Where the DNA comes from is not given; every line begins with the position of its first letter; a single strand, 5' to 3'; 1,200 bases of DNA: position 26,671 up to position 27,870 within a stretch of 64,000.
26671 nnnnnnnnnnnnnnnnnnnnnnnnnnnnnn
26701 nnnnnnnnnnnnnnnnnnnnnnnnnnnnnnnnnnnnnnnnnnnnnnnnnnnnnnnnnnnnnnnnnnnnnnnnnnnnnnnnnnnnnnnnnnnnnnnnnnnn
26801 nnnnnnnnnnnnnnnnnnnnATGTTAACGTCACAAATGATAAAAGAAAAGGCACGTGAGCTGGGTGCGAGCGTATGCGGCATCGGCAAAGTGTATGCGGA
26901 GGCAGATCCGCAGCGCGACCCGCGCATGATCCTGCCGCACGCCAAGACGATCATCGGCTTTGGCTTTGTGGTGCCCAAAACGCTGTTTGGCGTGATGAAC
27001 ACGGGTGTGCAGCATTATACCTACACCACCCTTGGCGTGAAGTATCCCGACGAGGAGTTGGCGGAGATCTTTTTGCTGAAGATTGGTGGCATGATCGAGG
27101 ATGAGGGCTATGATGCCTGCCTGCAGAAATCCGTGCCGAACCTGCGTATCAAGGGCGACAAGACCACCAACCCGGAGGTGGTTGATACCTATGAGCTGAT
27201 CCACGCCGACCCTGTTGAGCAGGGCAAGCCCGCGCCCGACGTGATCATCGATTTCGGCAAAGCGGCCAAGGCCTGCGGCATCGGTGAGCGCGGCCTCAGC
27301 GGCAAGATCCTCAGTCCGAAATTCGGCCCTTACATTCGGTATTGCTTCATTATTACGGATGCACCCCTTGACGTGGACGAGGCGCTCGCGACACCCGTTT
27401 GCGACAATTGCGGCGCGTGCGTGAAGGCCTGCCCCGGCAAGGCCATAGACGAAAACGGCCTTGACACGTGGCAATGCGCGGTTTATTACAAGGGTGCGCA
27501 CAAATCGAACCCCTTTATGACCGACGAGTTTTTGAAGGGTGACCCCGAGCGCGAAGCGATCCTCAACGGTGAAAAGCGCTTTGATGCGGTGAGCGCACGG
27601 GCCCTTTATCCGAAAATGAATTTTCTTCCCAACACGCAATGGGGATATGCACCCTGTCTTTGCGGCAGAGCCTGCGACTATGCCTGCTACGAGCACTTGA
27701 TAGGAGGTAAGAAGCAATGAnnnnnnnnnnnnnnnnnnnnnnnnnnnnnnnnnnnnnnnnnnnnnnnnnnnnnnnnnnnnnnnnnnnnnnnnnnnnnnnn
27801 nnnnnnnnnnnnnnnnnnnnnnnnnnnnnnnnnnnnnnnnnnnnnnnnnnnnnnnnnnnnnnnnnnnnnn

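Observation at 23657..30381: AraC-linked operon with three tandem QueG/reductive-dehalogenase-like Fe-S paralogs between two uncharacterised TIM-barrel-like proteins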

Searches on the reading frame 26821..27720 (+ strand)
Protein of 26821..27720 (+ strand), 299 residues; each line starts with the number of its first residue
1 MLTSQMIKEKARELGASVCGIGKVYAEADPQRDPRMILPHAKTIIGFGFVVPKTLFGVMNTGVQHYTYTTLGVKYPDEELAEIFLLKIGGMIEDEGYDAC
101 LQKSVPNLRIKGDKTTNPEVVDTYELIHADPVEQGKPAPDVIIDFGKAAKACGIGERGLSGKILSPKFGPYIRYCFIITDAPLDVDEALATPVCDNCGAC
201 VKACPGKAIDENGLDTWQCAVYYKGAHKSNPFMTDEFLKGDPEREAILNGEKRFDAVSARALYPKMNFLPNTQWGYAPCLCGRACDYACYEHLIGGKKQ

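Call 3: search_protein_families(library=pfam, proteins=[window:26821-27720:+], max_evalue=0.1)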
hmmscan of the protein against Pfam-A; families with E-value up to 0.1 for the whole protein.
window:26821-27720:+ (299 aa): 8 families
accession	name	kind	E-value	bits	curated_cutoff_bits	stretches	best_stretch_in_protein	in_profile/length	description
PF13484.11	Fer4_16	-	3.2e-05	25.1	30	1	194-224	2-34/66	4Fe-4S double cluster binding domain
PF12800.12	Fer4_4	-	0.00038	21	24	1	193-205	3-15/17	4Fe-4S binding domain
PF00037.32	Fer4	-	0.0012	19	21.1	1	194-209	8-23/24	4Fe-4S binding domain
PF12838.12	Fer4_7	-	0.0025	18.7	27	1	194-211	2-19/52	4Fe-4S dicluster domain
PF13237.11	Fer4_10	-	0.0032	17.8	25.5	1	193-206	8-21/53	4Fe-4S dicluster domain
PF13187.11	Fer4_9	-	0.0038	17.7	27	1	194-209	2-17/52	4Fe-4S dicluster domain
PF12798.12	Fer4_3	-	0.028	15.7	27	1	194-208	1-15/15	4Fe-4S binding domain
PF12837.12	Fer4_6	-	0.038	14.4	25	1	194-209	9-24/24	4Fe-4S binding domain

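Call 4: search_protein_families(library=ncbifam, proteins=[window:26821-27720:+], max_evalue=0.1)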
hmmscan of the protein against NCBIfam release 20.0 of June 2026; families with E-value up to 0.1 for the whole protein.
window:26821-27720:+ (299 aa): 18 families
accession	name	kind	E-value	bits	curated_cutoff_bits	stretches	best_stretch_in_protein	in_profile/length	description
TIGR02486.1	RDH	subfamily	2.9e-12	47.1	160.35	1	149-224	157-237/314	reductive dehalogenase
TIGR00276.1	TIGR00276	equivalog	2.6e-11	43.1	200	1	148-223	136-211/337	tRNA epoxyqueuosine(34) reductase QueG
NF005504.0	PRK07118.1-3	equivalog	0.0096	15.3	437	1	191-210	170-189/293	Fe-S cluster domain-containing protein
TIGR02912.1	sulfite_red_C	equivalog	0.015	14.3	324.1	1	193-239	202-247/314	sulfite reductase subunit C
TIGR00402.1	napF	equivalog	0.02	14.8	102.2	1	182-210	25-53/149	ferredoxin-type protein NapF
NF042987.1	OGOR_delta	exception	0.025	14.7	125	1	184-231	23-64/89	2-oxoglutarate ferredoxin oxidoreductase subunit delta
NF040763.1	FeFe_hydrog_A6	exception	0.027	12.8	765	1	185-212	181-208/571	NADH-dependent [FeFe] hydrogenase, group A6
NF040616.1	F420_dehyd_FpoF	exception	0.035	13.1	475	1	187-210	6-29/337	F420H2 dehydrogenase subunit FpoF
TIGR04041.1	activase_YjjW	hypoth_equivalog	0.039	13.4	250.2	1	193-211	42-60/276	YjjW family glycine radical enzyme activase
NF058577.1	FdxA_fam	equivalog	0.043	14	65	1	194-212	9-27/52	4Fe-4S ferredoxin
NF005745.0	PRK07569.1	equivalog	0.044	13.1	333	1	192-214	190-212/238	bidirectional hydrogenase complex protein HoxU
NF040864.1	HgcB_ferredoxin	equivalog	0.048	13.5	99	1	192-210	44-62/93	mercury methylation ferredoxin HgcB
TIGR02512.1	FeFe_hydrog_A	subfamily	0.05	12.5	405.95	1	186-212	44-70/375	[FeFe] hydrogenase, group A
TIGR02700.1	flavo_MJ0208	hypoth_equivalog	0.053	12.8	251.35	1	192-212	148-168/234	dihydromethanopterin reductase (acceptor)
TIGR04105.1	FeFe_hydrog_B1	subfamily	0.064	11.9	450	1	193-211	143-161/462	monomeric [FeFe] hydrogenase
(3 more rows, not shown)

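Call 5: search_solved_structures(query=window:26821-27720:+, max_evalue=1, show_alignments=2)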
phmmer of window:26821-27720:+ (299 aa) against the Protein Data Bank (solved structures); distinct sequences matched with E-value up to 1: 11.
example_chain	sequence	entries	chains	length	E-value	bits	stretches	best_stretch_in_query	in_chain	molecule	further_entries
4uqu_A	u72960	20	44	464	5.2e-07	32.2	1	150-212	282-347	TETRACHLOROETHENE REDUCTIVE DEHALOGENASE CATALYTIC SUBUNIT PCEA | TETRACHLOROETHENE REDUCTIVE DEHALOGENASE CATALYTIC SUBUNIT | Tetrachloroethene reductive dehal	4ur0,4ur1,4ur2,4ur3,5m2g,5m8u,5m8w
5d08_A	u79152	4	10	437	6.6e-07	31.9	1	148-237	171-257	Epoxyqueuosine reductase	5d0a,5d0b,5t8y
5d6s_A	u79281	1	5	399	4.5e-05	25.8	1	142-220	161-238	Epoxyqueuosine reductase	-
8q4h_A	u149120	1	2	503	6.4e-05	25.3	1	149-211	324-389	Tetrachloroethene reductive dehalogenase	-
6zxu_A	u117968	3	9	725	0.0074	18.6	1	149-210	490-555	Oxidoreductase, NAD-binding/iron-sulfur cluster-binding protein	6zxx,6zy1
4ras_A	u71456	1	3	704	0.0086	18.4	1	149-210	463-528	Oxidoreductase, NAD-binding/iron-sulfur cluster-binding protein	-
6zy0_A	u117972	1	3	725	0.0088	18.3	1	149-210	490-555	Oxidoreductase, NAD-binding/iron-sulfur cluster-binding protein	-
9sfi_U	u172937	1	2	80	0.054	15.7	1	192-209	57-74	4Fe-4S binding protein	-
8rvv_A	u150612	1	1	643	0.54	12.5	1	192-220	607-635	H(2):CoB-CoM heterodisulfide,ferredoxin reductase subunit A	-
8a8o_C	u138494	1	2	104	0.57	12.4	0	192-209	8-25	Beta-subunit of the PAPS reductase from Methanothermococcus thermolithotrophicus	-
8rvu_a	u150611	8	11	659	0.57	12.4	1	192-221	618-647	H(2):CoB-CoM heterodisulfide,ferredoxin reductase subunit A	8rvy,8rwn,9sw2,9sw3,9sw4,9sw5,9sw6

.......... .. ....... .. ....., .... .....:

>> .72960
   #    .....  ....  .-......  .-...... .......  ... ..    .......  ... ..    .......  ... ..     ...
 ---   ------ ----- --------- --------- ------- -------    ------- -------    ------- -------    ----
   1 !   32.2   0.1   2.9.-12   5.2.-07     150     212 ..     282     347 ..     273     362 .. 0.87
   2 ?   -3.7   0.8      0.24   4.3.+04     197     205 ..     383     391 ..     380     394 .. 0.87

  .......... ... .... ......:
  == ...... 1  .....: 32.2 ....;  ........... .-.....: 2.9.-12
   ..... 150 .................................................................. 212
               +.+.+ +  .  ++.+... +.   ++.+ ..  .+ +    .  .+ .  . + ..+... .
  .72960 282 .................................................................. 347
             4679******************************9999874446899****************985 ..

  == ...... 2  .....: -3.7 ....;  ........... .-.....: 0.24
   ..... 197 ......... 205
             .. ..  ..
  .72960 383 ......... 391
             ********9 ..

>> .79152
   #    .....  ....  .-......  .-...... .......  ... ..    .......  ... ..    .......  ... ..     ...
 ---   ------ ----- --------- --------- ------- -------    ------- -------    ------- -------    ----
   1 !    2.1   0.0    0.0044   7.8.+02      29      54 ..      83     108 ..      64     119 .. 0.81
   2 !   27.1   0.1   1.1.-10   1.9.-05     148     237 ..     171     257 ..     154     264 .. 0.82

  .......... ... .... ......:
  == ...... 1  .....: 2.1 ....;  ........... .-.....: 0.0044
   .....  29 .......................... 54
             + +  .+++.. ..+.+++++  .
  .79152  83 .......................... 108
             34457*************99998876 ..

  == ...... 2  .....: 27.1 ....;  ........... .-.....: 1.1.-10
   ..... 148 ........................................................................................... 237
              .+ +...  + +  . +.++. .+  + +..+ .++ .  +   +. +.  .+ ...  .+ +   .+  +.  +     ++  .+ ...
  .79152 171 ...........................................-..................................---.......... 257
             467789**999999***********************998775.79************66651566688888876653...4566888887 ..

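Call 12: find_homologous_proteins(query=window:26821-27720:+, max_evalue=0.001)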
Query window:26821-27720:+ (299 aa): 2447 proteins with E <= 0.001 among 6547 candidates; the best 120 are listed.
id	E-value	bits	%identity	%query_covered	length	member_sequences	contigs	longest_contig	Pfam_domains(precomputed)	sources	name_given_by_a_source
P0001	4.0e-207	704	100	100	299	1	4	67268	-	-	-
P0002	9.7e-180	614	86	100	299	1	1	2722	-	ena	-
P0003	6.9e-179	612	85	100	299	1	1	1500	-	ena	-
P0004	1.1e-178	611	84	100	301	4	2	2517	-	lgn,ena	-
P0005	2.2e-178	610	85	100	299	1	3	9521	-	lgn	-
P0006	3.7e-178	609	85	100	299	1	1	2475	-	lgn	-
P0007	2.0e-177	607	84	100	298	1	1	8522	-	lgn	-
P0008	6.9e-177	605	83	100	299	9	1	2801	-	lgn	-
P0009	7.7e-177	605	84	100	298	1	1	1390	-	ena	-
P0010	1.2e-176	604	85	100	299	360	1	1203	-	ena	-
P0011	4.9e-175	599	83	100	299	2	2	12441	-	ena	-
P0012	5.1e-175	599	82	100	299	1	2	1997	-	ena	-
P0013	3.7e-174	596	83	100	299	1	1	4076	-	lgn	-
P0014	4.0e-174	596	84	100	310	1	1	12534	-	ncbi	-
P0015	9.5e-174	595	82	100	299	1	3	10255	-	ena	-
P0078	8.0e-163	559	79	99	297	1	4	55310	-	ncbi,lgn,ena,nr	ncbi:MAG: 4Fe-4S binding protein [Lachnospiraceae bacterium]|nr:4Fe-4S binding protein [Lachnospirac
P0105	2.3e-161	554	79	99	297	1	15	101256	-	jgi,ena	-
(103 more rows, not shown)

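Call 13: find_encoding_contigs(protein=P0078, flank=8000, max_places=3)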
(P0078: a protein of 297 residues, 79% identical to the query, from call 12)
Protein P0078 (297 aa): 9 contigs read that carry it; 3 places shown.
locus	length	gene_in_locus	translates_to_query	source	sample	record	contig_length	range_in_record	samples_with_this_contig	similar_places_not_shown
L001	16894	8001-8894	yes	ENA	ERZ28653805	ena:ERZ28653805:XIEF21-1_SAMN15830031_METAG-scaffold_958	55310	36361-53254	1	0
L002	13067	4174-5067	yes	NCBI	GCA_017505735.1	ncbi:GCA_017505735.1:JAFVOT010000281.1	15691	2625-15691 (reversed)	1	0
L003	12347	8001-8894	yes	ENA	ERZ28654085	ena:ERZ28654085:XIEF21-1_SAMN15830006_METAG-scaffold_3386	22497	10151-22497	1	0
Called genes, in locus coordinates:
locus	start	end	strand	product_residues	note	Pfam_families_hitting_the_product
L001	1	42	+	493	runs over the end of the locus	PF02952:Fucose_iso_C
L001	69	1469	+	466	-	PF02952:Fucose_iso_C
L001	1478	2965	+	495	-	PF00370:FGGY_N, PF02782:FGGY_C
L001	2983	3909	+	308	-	PF01116:F_bP_aldolase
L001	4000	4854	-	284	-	PF12833:HTH_18, PF00165:HTH_AraC (weak)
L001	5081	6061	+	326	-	-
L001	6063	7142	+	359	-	-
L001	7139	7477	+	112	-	PF07883:Cupin_2 (weak)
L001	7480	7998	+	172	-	PF10688:Imp-YgjV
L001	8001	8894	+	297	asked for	-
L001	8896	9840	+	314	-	-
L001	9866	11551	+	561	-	PF18952:DUF5696, PF19773:DUF6259 (weak), PF12905:Glyco_hydro_101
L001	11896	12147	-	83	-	PF01548:DEDD_Tnp_IS110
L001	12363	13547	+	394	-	-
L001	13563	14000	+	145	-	PF05025:RbsD_FucU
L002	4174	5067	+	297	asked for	-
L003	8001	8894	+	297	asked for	-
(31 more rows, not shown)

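Call 14: find_encoding_contigs(protein=P0105, flank=8000, max_places=3)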
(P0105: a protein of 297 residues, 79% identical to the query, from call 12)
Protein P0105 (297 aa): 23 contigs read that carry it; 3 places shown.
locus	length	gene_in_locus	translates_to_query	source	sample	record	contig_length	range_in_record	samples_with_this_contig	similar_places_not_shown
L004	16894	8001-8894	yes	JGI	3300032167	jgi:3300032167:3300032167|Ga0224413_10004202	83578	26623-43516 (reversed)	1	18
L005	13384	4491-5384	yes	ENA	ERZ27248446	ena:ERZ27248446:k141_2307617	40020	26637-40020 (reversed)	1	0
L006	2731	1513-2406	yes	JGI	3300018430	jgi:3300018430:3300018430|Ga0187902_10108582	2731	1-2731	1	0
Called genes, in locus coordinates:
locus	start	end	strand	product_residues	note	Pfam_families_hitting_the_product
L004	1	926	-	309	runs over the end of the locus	PF00294:PfkB, PF08543:Phos_pyr_kin (weak)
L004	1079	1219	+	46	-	-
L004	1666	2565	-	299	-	PF00892:EamA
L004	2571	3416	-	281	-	PF01418:HTH_6, PF01380:SIS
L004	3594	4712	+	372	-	PF02423:OCD_Mu_crystall, PF01488:Shikimate_DH (weak)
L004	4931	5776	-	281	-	PF02311:AraC_binding (faint), PF12833:HTH_18, PF00165:HTH_AraC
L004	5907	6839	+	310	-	-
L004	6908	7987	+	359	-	-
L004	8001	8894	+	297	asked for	-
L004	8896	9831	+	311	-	PF13484:Fer4_16 (faint)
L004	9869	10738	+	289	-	PF00753:Lactamase_B, PF23023:Anti-Pycsar_Apyc1 (weak)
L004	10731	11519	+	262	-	PF00106:adh_short, PF13561:adh_short_C2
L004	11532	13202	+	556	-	PF00920:ILVD_EDD_N, PF24877:ILV_EDD_C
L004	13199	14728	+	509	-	PF00890:FAD_binding_2, PF01266:DAO (faint), PF07992:Pyr_redox_2 (faint), PF02910:Succ_DH_flav_C (weak)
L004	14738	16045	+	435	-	PF06545:AllG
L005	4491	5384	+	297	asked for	-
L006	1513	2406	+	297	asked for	-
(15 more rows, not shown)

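Call 32: predict_structure(alignment_id=A3)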
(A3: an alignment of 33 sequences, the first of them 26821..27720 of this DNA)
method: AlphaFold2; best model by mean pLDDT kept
length: 299 residues; sequences in the alignment: 33
mean_pLDDT: 73.2   pTM: 0.73
mean pLDDT of the five models: 73.2, 70.4, 70.0, 69.7, 69.5
residues with pLDDT >= 90: 78; 70-90: 94; 50-70: 81; < 50: 46
segments of 3 or more residues with pLDDT < 50: 66-71, 106-129, 269-276
pLDDT, mean of each block of 10 residues (from residue 1): 95 93 88 80 93 70 54 61 85 92 54 39 39 52 81 92 88 90 95 91 85 74 57 65 76 59 55 48 82 65
secondary structure, 60 per line:
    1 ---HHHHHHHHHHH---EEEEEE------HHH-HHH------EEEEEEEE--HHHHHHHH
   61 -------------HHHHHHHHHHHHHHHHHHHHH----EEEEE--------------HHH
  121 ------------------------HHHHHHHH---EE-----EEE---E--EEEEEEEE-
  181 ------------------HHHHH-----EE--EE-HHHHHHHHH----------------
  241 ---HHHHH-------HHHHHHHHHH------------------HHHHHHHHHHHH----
elements in order: H4-14 E18-23 E43-50 H53-60 H74-94 E99-103 H145-152 E163-165 E172-179 H199-203 H216-224 H244-248 H256-265 H284-295

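Call 36: fold_search(model_id=the predicted structure, library=pdb)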
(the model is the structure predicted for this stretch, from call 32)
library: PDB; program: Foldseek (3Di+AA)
matches with E <= 10: 192; with E <= 0.001: 46
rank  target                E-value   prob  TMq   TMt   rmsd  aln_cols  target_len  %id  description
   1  5d6s_C                8.2e-10  1.00  0.50  0.41   9.4       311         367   15  Structure of epoxyqueuosine reductase from Streptococcus thermophilus. (released 2015-09-23)
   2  5d6s_A                1.1e-09  1.00  0.49  0.40   9.5       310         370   15  Structure of epoxyqueuosine reductase from Streptococcus thermophilus. (released 2015-09-23)
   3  5t8y_A                1.9e-09  1.00  0.46  0.37  14.9       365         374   14  Structure of epoxyqueuosine reductase from Bacillus subtilis with the Asp134 catalytic loop swung out of the active si (released 2016-09-28)
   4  5d0b_A                3.6e-09  1.00  0.48  0.39  14.5       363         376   13  Crystal structure of epoxyqueuosine reductase with a tRNA-TYR epoxyqueuosine-modified tRNA stem loop (released 2016-09-28)
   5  5t8y_B                1.2e-08  1.00  0.47  0.38  15.1       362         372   12  Structure of epoxyqueuosine reductase from Bacillus subtilis with the Asp134 catalytic loop swung out of the active si (released 2016-09-28)
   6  5d08_B                1.4e-08  1.00  0.46  0.37  11.2       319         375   16  Crystal structure of selenomethionine-labeled epoxyqueuosine reductase (released 2016-09-28)
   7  5d0a_D                1.6e-08  1.00  0.50  0.41  11.5       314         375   16  Crystal structure of epoxyqueuosine reductase with cleaved RNA stem loop (released 2016-09-28)
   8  5d0a_C                2.6e-08  1.00  0.49  0.40  11.0       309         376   16  Crystal structure of epoxyqueuosine reductase with cleaved RNA stem loop (released 2016-09-28)
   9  8q4h_A                2.7e-08  1.00  0.43  0.27  11.6       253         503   18  a membrane-bound menaquinol:organohalide oxidoreductase complex RDH complex (released 2023-10-18)
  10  4ur3_C                3.1e-08  1.00  0.40  0.28   8.4       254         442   16  Crystal structure of the PCE reductive dehalogenase from S. multivorans P2(1) crystal form (released 2014-10-15)
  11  5d08_A                4.5e-08  1.00  0.51  0.40  13.8       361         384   13  Crystal structure of selenomethionine-labeled epoxyqueuosine reductase (released 2016-09-28)
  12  5d0a_A                6.2e-08  1.00  0.48  0.39  14.3       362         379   13  Crystal structure of epoxyqueuosine reductase with cleaved RNA stem loop (released 2016-09-28)
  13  4ur3_F                9.1e-08  1.00  0.41  0.29   8.4       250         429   16  Crystal structure of the PCE reductive dehalogenase from S. multivorans P2(1) crystal form (released 2014-10-15)
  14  4ur3_A                9.1e-08  1.00  0.42  0.28   8.5       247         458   16  Crystal structure of the PCE reductive dehalogenase from S. multivorans P2(1) crystal form (released 2014-10-15)
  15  5ma1_A                1.0e-07  1.00  0.45  0.33  11.8       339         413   15  PCE reductive dehalogenase from S. multivorans in complex with 2,4,6-trichlorophenol (released 2017-07-12)
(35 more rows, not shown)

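Call 41: search_solved_structures(query=A3, max_evalue=0.01, show_alignments=3)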
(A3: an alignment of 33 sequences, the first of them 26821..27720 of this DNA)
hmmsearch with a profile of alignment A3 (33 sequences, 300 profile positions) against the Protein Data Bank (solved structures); distinct sequences matched with E-value up to 0.01: 8.
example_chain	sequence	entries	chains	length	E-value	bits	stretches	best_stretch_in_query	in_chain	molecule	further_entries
8q4h_A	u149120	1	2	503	7.4e-13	51.5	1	148-223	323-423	Tetrachloroethene reductive dehalogenase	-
5d08_A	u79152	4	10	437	1.5e-11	47.3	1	146-239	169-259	Epoxyqueuosine reductase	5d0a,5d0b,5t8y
4uqu_A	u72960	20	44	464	2.4e-09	40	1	149-211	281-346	TETRACHLOROETHENE REDUCTIVE DEHALOGENASE CATALYTIC SUBUNIT PCEA | TETRACHLOROETHENE REDUCTIVE DEHALOGENASE CATALYTIC SUBUNIT | Tetrachloroethene reductive dehal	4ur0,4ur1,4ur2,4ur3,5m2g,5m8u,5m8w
5d6s_A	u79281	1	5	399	2.1e-08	36.9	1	147-224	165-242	Epoxyqueuosine reductase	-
4ras_A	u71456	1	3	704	8.8e-06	28.3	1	150-221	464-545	Oxidoreductase, NAD-binding/iron-sulfur cluster-binding protein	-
6zxu_A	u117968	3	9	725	9.2e-06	28.2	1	150-221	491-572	Oxidoreductase, NAD-binding/iron-sulfur cluster-binding protein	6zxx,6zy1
6zy0_A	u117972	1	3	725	1.4e-05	27.6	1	150-221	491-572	Oxidoreductase, NAD-binding/iron-sulfur cluster-binding protein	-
5t5i_G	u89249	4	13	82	0.0014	21.1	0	187-211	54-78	Tungsten formylmethanofuran dehydrogenase subunit fwdG | Tungsten formylmethanofuran dehydrogenase, subunit G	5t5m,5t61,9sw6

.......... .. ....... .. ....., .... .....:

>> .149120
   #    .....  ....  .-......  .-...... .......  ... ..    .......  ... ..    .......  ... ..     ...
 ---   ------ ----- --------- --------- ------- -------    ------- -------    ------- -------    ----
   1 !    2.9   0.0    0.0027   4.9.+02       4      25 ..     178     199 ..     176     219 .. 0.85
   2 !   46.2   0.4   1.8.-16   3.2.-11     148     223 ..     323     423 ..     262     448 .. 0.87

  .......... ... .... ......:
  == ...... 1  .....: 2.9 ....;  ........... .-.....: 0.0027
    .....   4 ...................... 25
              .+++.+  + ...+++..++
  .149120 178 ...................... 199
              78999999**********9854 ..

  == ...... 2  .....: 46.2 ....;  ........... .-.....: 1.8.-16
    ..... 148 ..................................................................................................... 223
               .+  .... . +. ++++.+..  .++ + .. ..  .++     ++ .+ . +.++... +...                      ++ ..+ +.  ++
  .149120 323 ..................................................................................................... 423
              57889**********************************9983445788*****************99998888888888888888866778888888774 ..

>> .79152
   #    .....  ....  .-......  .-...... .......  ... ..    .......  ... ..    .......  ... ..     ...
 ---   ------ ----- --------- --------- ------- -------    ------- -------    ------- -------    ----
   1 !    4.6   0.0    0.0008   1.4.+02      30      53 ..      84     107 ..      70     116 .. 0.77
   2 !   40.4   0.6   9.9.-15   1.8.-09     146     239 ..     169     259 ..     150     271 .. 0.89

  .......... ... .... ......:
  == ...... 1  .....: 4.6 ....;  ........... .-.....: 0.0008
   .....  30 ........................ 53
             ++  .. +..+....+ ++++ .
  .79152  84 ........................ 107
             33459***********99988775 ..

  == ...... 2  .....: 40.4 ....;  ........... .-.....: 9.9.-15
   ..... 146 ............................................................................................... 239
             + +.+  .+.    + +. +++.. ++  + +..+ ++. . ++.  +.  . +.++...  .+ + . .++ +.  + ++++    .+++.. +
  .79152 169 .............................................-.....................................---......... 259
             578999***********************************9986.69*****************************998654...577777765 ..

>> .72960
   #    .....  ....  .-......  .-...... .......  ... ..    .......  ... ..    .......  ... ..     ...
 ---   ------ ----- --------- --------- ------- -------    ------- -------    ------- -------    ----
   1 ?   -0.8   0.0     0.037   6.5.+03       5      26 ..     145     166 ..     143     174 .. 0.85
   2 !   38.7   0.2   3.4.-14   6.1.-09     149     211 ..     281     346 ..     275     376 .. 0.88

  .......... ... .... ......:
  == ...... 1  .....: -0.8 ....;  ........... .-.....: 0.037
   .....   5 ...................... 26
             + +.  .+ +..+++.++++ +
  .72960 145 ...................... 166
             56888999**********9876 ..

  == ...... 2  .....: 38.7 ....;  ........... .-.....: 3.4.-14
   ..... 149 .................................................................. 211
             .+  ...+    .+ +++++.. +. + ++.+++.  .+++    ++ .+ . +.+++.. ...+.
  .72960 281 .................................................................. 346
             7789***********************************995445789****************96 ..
